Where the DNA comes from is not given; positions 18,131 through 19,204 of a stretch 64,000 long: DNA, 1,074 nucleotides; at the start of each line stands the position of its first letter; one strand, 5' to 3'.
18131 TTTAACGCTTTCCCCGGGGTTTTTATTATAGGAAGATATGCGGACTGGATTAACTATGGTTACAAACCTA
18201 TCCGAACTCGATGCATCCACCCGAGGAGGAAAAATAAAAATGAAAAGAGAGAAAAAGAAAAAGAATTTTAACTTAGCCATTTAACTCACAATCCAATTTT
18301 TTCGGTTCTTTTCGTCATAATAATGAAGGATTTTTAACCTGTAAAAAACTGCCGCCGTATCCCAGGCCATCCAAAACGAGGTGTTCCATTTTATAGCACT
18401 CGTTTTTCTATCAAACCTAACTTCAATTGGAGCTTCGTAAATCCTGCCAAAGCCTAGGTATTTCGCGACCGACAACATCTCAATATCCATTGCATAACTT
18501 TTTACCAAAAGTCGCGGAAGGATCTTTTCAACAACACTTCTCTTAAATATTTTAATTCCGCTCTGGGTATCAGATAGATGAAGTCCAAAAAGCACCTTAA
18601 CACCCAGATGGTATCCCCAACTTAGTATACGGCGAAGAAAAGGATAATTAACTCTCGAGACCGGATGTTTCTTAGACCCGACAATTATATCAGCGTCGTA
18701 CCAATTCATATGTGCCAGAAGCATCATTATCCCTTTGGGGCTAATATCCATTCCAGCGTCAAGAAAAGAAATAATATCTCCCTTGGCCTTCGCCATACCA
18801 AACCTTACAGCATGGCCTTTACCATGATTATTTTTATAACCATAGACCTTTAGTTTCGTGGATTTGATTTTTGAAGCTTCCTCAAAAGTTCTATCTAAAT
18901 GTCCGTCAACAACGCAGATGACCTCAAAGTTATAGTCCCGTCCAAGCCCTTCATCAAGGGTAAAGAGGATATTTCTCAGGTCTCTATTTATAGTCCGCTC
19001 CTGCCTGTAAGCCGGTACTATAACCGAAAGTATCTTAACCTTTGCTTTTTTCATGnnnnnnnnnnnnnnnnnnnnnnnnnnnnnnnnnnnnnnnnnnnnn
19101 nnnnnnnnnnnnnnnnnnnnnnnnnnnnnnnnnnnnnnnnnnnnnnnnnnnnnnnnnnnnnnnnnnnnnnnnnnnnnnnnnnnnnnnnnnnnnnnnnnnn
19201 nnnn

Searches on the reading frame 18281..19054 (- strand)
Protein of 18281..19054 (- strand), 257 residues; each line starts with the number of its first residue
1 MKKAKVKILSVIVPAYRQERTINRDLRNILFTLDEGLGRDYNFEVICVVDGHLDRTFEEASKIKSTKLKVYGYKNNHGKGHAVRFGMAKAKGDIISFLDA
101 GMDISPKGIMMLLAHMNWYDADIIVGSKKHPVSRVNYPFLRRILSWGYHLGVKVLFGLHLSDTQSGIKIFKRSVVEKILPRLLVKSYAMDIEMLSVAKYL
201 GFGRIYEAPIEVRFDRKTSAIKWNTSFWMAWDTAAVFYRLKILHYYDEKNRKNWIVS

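Call 60: search_solved_structures(query=window:18281-19054:-, max_evalue=0.001)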
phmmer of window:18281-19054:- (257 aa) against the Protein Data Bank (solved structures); distinct sequences matched with E-value up to 0.001: 11.
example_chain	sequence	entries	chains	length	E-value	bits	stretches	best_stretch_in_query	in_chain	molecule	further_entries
5mlz_A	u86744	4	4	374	2.5e-12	50.1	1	9-209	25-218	Dolichol monophosphate mannose synthase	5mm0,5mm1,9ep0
9hwj_A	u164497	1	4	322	1.7e-07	34.2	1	6-120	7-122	Undecaprenyl-phosphate 4-deoxy-4-formamido-L-arabinose transferase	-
5eke_A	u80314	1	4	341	2e-06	30.7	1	9-233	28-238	Uncharacterized glycosyltransferase sll0501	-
5ekp_C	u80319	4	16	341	3e-06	30.2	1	9-176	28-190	Uncharacterized glycosyltransferase sll0501 | Glycosyltransferase sll0501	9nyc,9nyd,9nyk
9nye_A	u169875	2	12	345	3e-06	30.2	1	9-176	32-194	Glycosyltransferase sll0501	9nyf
9bhc_C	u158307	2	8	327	6.6e-06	29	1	4-127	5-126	Undecaprenyl-phosphate 4-deoxy-4-formamido-L-arabinose transferase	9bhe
6p61_A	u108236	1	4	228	8.1e-06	28.7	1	5-110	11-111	Glycosyltransferase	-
8vxh_A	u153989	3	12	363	8.4e-06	28.7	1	4-117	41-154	Undecaprenyl-phosphate 4-deoxy-4-formamido-L-arabinose transferase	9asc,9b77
8vh7_A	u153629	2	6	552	1.2e-05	28.2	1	41-100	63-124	Heparosan synthase B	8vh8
8viw_A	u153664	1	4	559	1.2e-05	28.1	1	41-100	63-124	Heparosan synthase B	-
5tze_C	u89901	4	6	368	0.00058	22.7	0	9-126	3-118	Glycosyl transferase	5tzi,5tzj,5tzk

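Call 61: search_protein_families(library=ncbifam, proteins=[window:18281-19054:-], max_evalue=0.001)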
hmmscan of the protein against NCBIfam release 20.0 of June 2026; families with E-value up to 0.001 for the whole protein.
window:18281-19054:- (257 aa): 13 families
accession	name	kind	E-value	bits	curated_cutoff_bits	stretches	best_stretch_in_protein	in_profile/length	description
NF047588.1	GlcsyltransPgfSStrep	equivalog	7e-13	48.4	500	1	9-179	3-168/308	glycosyltransferase PgfS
NF058614.1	PPMAGASynPpgS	equivalog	1.2e-10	41.2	370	1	11-214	4-198/226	polyprenyl-phospho-N-acetylgalactosaminyl synthase PpgS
TIGR03937.1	PgaC_IcaA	equivalog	9.6e-10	38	422.3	1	2-117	40-151/407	poly-beta-1,6-N-acetyl-D-glucosamine synthase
NF010496.0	PRK13915.1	equivalog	1.6e-08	34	262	1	6-114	30-140/307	glucosyl-3-phosphoglycerate synthase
NF041875.1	EPS_EpsD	equivalog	4.9e-08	32.7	370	1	9-138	1-126/325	exopolysaccharide biosynthesis glycosyltransferase EpsD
NF007986.1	PRK10714.1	equivalog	1.7e-07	30.6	529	1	4-176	3-170/316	undecaprenyl-phosphate 4-deoxy-4-formamido-L-arabinose transferase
TIGR04283.1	glyco_like_mftF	equivalog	3.9e-07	29.9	182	1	9-106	1-87/221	TIGR04283 family arsenosugar biosynthesis glycosyltransferase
NF007482.0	PRK10073.1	equivalog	4.2e-07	29.3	423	1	5-120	4-114/334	glycosyltransferase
TIGR04182.1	glyco_TIGR04182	equivalog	2.1e-06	27.3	325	1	39-193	23-172/293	S-layer glycoprotein N-glycosyltransferase AglJ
NF038299.1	EPS_HpsN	equivalog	1.9e-05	23.8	425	1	8-122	2-109/317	hormogonium polysaccharide biosynthesis glycosyltransferase HpsN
NF047683.1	TeichurnBiosyTuaG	equivalog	3.5e-05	23.6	400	1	6-102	5-97/252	teichuronic acid biosynthesis protein TuaG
NF041391.1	DPhHxTase_Halo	equivalog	3.5e-05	22.9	375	1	40-178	22-153/213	dolichyl-phosphate hexose transferase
TIGR03965.1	mycofact_glyco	equivalog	0.00019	20.5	280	1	8-116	75-179/467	mycofactocin biosynthesis glycosyltransferase MftF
